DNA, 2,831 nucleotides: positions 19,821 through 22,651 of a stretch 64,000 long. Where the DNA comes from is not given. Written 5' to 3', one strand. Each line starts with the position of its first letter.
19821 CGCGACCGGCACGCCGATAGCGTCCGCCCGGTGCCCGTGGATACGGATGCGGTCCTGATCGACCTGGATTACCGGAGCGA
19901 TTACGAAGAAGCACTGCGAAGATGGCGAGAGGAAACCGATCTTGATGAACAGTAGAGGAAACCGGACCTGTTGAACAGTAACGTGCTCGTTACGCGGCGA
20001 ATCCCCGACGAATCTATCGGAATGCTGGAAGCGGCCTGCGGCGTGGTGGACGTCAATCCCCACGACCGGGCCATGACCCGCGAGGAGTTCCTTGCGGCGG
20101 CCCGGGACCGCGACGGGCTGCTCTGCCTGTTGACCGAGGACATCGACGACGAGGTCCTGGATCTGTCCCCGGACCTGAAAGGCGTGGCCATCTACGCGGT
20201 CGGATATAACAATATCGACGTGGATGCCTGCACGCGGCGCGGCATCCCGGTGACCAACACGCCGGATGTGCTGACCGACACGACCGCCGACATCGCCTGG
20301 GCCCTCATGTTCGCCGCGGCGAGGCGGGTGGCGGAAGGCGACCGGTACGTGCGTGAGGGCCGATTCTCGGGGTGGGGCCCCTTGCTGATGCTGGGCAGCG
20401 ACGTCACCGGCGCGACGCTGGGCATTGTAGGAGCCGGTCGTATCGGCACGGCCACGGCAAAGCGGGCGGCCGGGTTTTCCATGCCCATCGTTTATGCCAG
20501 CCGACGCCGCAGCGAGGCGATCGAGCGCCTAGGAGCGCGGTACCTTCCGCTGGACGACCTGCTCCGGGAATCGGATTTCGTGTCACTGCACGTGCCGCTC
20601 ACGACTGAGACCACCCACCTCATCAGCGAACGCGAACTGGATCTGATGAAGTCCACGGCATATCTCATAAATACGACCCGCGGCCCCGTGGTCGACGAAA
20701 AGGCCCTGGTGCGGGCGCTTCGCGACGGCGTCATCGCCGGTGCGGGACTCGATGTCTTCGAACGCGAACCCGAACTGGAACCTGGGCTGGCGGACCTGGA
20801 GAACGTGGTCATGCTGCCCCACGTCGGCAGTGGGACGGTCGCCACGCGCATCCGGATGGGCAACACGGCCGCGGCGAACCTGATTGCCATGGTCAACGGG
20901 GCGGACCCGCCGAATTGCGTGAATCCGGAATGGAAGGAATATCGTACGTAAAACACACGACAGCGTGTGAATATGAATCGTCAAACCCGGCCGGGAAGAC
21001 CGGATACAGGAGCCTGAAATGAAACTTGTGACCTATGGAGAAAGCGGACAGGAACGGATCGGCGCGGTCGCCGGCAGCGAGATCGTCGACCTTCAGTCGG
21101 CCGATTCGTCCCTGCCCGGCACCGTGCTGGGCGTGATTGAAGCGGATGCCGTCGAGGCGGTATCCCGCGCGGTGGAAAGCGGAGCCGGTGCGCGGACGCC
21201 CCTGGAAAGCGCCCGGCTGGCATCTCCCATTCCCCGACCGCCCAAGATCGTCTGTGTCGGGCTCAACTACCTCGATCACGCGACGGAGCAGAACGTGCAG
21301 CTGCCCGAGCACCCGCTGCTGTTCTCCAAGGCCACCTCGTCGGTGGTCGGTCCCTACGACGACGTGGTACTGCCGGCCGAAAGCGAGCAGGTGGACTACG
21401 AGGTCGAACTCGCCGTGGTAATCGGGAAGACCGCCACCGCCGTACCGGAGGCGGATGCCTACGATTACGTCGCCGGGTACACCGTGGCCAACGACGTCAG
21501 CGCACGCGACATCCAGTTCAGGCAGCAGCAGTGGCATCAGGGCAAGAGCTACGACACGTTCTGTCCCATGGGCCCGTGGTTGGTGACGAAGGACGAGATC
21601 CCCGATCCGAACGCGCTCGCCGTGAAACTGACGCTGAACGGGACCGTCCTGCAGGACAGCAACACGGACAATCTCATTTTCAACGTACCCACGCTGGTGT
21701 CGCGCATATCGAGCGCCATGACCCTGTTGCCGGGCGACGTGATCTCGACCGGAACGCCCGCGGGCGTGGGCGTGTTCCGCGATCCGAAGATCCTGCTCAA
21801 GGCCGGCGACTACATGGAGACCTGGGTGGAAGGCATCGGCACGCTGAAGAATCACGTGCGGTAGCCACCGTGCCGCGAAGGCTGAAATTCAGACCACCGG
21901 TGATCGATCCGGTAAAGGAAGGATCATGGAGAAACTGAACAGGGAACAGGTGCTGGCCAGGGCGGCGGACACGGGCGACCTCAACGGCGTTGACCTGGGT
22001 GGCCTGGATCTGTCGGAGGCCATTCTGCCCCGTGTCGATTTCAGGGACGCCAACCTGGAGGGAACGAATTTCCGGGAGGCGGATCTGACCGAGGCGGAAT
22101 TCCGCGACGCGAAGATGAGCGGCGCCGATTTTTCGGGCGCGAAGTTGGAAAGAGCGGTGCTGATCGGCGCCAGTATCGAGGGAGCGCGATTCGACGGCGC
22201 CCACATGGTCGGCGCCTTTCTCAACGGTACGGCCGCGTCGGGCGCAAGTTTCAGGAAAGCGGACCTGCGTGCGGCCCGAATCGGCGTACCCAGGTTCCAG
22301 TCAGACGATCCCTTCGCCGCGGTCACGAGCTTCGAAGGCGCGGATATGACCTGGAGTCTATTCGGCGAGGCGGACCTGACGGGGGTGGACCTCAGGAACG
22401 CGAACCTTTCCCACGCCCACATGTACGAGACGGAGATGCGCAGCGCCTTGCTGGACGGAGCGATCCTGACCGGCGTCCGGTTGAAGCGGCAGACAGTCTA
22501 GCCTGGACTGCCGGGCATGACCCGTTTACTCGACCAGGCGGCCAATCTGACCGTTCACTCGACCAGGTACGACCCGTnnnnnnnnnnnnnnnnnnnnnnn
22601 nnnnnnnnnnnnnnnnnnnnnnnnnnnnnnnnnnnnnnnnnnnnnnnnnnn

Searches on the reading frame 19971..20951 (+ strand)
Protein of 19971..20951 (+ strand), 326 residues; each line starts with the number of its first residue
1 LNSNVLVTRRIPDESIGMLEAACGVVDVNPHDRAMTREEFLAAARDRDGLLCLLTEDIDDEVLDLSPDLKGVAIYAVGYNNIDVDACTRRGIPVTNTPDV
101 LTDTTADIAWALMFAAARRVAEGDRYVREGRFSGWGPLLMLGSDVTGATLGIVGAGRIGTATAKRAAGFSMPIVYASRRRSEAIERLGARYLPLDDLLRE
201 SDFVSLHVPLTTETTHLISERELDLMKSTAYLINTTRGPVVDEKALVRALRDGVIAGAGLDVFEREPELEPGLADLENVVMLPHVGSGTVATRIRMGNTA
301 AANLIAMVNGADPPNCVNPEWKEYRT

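Call 65: search_protein_families(library=pfam, proteins=[window:19971-20951:+], max_evalue=0.00001)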
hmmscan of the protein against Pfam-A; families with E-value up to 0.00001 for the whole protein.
window:19971-20951:+ (326 aa): 2 families
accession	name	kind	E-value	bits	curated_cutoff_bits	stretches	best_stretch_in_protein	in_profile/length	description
PF02826.25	2-Hacid_dh_C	-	5.4e-60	202.2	25.1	1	111-286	2-178/178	D-isomer specific 2-hydroxyacid dehydrogenase, NAD binding domain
PF00389.36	2-Hacid_dh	-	2.5e-30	105.3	24.6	1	5-318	1-134/134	D-isomer specific 2-hydroxyacid dehydrogenase, catalytic domain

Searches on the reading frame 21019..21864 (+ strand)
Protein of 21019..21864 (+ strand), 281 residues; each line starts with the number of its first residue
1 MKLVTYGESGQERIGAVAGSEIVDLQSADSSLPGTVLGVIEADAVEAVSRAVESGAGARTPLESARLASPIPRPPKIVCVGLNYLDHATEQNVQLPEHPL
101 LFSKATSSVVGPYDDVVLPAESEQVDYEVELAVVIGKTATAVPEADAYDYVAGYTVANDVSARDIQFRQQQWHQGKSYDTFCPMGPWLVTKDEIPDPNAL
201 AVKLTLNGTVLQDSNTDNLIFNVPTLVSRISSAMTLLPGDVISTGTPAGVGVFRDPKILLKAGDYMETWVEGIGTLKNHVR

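Call 65: search_protein_families(library=pfam, proteins=[window:21019-21864:+], max_evalue=0.00001)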
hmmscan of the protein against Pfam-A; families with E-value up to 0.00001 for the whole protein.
window:21019-21864:+ (281 aa): 1 family
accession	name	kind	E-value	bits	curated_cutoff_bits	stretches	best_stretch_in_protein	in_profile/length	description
PF01557.24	FAA_hydrolase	-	2.7e-80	269.5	23.9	1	76-281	1-214/214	Fumarylacetoacetate (FAA) hydrolase C-terminal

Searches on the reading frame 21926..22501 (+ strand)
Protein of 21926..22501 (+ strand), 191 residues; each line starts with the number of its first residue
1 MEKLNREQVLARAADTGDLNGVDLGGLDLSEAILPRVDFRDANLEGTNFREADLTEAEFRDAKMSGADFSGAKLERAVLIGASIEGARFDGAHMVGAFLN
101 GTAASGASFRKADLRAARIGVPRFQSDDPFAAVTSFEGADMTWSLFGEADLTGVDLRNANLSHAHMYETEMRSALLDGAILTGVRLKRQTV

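Call 65: search_protein_families(library=pfam, proteins=[window:21926-22501:+], max_evalue=0.00001)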
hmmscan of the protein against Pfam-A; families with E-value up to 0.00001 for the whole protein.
window:21926-22501:+ (191 aa): 3 families
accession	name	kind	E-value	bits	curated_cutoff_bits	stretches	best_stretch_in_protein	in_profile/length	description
PF00805.28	Pentapeptide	-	2.2e-47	158.6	20.2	4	36-71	5-40/40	Pentapeptide repeats (8 copies)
PF13576.12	Pentapeptide_3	-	1.1e-18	67.6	27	1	30-72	2-47/48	Pentapeptide repeats (9 copies)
PF13599.13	Pentapeptide_4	-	3.5e-18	65.9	38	1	20-89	9-78/78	Pentapeptide repeat region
